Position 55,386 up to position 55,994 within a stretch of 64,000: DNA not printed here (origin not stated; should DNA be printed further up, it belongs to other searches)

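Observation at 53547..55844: Two paralogous Tat-exported precursor-like peptides with a shared DAEFxQ junction and divergent polycationic tails, flanking an MFS transporter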

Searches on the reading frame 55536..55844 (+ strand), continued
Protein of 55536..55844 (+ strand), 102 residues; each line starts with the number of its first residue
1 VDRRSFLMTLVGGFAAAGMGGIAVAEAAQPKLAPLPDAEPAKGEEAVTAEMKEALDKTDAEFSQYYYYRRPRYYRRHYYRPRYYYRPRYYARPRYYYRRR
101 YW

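Call 52: find_encoding_contigs(protein=P0181, flank=6000, max_places=1)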
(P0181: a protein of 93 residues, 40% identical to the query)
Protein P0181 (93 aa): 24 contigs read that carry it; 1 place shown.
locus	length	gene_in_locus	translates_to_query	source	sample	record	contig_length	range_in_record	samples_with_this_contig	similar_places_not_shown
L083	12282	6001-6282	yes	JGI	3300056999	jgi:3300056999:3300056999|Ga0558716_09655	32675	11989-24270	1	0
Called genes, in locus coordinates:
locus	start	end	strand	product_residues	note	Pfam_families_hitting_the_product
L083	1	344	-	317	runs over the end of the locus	-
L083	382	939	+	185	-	PF06808:DctM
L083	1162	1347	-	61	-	-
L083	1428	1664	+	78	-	-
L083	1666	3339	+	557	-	PF03460:NIR_SIR_ferr, PF01077:NIR_SIR, PF03460:NIR_SIR_ferr, PF01077:NIR_SIR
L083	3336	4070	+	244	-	PF01507:PAPS_reduct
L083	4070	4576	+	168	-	PF06073:DUF934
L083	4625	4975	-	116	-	-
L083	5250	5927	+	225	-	PF00596:Aldolase_II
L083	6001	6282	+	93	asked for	-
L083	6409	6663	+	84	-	-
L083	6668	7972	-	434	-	PF01425:Amidase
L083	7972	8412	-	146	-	PF00903:Glyoxalase, PF13669:Glyoxalase_4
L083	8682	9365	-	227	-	PF01810:LysE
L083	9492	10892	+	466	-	PF01545:Cation_efflux, PF16916:ZT_dimer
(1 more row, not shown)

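Call 58: search_protein_families(library=ncbifam, alignment_id=A1, max_evalue=10)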
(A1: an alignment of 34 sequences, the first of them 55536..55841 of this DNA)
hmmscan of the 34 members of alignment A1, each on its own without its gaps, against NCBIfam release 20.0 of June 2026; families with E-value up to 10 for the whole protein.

A. member 1, window:55536-55841:+ (102 aa): 1 family
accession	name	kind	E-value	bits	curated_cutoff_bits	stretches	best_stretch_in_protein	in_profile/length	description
NF005049.0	PRK06461.1-3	equivalog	7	6.9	188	1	48-83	103-137/144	single-stranded DNA-binding protein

B. families by the number of members that match (of 34 scanned): 17 families
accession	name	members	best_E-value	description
TIGR01409.1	TAT_signal_seq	8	4.8e-05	twin-arginine translocation signal domain-containing protein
TIGR02811.1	formate_TAT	3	0.0015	formate dehydrogenase region TAT target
NF005049.0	PRK06461.1-3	3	0.067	single-stranded DNA-binding protein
NF052326.1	anti_RE_DarA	2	0.017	antirestriction phage head protein DarA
NF038083.1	CU044_5270_fam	1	0.0053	CU044_5270 family protein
NF047833.1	TyroCdyMelC1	1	0.013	apotyrosinase chaperone MelC1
NF051432.1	PepSY_MTB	1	0.023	PepSY domain-containing protein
NF038009.1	TatB_1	1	0.039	twin-arginine translocation system-associated protein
TIGR01709.2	typeII_sec_gspL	1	0.076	type II secretion system protein GspL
NF010761.0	PRK14164.1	1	0.13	nucleotide exchange factor GrpE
NF005867.0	PRK07804.1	1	0.14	L-aspartate oxidase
NF011901.0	PRK15374.1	1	0.19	type III secretion system needle tip complex protein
TIGR02927.1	SucB_Actino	1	0.24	2-oxoglutarate dehydrogenase, E2 component, dihydrolipoamide succinyltransferase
NF033845.1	MSCRAMM_ClfB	1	0.44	MSCRAMM family adhesin clumping factor ClfB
NF037973.1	metallo_SslE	1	0.77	lipoprotein metalloprotease SslE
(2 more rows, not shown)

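Call 59: search_protein_families(library=pfam, alignment_id=A1, max_evalue=10)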
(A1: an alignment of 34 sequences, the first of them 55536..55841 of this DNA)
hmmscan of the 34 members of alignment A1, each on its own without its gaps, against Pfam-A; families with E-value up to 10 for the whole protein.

A. member 1, window:55536-55841:+ (102 aa): 0 families

B. families by the number of members that match (of 34 scanned): 12 families
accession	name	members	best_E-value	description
PF10518.14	TAT_signal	5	0.018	TAT (twin-arginine translocation) pathway signal sequence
PF25471.1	TM_PetC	2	0.15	Iron-sulfur subunit PetC transmembrane anchor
PF13663.11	DUF4148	1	0.029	Domain of unknown function (DUF4148)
PF23933.1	DUF7269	1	0.033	Family of unknown function (DUF7269)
PF12871.12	PRP38_assoc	1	0.05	Pre-mRNA-splicing factor 38-associated hydrophilic C-term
PF04625.18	DEC-1_N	1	0.085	DEC-1 protein, N-terminal region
PF05757.16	PsbQ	1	0.11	Oxygen evolving enhancer protein 3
PF00165.29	HTH_AraC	1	0.12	Bacterial regulatory helix-turn-helix proteins, AraC family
PF00841.24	Protamine_P2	1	0.12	Sperm histone P2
PF15999.10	DUF4774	1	0.32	Domain of unknown function (DUF4774)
PF16096.10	FXR_C1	1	1.4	Fragile X-related 1 protein C-terminal region 2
PF01090.25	Ribosomal_S19e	1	9.2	Ribosomal protein S19e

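Call 61: list_cluster_members(proteins=[P0171, P0145, P0181, P0179, P0188, P0215, P0218, P0105, P0018, P0193])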
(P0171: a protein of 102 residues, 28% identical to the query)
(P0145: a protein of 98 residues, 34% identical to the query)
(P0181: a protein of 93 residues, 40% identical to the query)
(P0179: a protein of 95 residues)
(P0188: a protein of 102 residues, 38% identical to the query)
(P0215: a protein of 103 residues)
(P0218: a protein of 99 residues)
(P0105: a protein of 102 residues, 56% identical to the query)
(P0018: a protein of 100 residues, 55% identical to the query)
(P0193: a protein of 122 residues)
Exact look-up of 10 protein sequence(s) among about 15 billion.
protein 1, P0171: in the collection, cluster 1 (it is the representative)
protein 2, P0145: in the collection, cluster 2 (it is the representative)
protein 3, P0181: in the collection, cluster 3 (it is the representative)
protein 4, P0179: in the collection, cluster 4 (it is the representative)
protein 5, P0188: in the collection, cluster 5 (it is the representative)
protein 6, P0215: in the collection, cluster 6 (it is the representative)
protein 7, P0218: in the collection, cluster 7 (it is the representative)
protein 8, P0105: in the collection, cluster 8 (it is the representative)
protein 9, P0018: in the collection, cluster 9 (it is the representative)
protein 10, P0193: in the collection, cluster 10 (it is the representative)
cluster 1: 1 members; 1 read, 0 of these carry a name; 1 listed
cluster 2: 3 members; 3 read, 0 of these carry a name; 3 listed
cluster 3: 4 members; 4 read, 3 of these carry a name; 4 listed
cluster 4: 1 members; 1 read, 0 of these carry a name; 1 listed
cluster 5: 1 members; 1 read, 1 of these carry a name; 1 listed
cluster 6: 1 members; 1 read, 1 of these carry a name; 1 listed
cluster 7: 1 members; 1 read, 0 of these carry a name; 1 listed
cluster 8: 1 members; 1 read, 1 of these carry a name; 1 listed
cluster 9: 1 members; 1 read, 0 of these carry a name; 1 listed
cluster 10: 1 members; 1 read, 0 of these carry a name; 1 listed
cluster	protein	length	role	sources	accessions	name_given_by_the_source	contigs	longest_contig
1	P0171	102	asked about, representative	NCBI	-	-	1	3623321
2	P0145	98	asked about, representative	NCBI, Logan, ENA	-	-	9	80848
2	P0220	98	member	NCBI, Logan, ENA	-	-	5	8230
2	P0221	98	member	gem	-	-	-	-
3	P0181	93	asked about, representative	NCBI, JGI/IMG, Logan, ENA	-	hypothetical protein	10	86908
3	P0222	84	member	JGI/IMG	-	hypothetical protein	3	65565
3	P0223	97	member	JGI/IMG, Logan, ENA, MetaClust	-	\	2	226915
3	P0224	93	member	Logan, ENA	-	-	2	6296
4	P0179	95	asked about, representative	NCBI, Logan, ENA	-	-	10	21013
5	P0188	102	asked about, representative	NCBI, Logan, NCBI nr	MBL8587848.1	MAG: twin-arginine translocation signal domain-containing protein [Methylobacteriaceae ... | twin-arginine translocation signal domain-containing protein [Methylobacteriaceae ...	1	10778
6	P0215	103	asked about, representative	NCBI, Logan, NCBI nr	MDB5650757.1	MAG: hypothetical protein JWL62_2277 [Hyphomicrobiales bacterium] | hypothetical protein [Hyphomicrobiales bacterium]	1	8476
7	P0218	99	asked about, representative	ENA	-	-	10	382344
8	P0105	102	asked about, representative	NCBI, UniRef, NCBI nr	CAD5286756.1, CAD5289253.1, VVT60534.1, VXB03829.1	conserved exported hypothetical protein [Bosea sp. 62] | hypothetical protein n=1 Tax=unclassified Bosea (in: a-proteobacteria) TaxID=2653178 ... | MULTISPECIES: hypothetical protein [unclassified Bosea (in: a-proteobacteria)]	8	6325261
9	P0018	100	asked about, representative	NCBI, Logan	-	-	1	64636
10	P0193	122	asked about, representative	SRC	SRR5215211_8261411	-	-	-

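Call 67: search_protein_representatives(alignment_id=A1)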
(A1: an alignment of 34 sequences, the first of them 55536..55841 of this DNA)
Query: 34 sequences, 100 profile positions. Proteins with E-value up to 0.001 (for the whole library): 395; up to 1e-10: 91; up to 1e-30: 0. The best 150 are listed.
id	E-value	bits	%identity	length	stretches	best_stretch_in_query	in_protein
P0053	3.1e-30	121.0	-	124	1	1-95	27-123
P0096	7.0e-29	116.6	-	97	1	1-100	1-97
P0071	1.4e-28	115.6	-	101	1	1-97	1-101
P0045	2.5e-27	111.6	-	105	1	1-97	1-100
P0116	3.9e-27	111.0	-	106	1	1-99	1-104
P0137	1.2e-24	103.1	-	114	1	1-95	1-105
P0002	1.9e-24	102.4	-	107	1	1-97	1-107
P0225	2.7e-24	101.9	-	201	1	1-97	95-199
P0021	1.1e-23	99.9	-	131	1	1-97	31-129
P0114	1.3e-23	99.7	-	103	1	1-97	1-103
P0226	5.1e-22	94.6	-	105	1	1-96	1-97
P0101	1.0e-21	93.6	-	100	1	1-92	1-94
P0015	3.7e-21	91.8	-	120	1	1-89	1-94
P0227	7.4e-21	90.8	-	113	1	1-98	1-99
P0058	1.0e-20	90.4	-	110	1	1-99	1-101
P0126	1.3e-18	83.7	-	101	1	1-99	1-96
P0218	6.8e-11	58.9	-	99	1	1-92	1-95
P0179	4.0e-10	56.4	-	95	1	1-97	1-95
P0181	2.1e-09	54.1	-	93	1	1-99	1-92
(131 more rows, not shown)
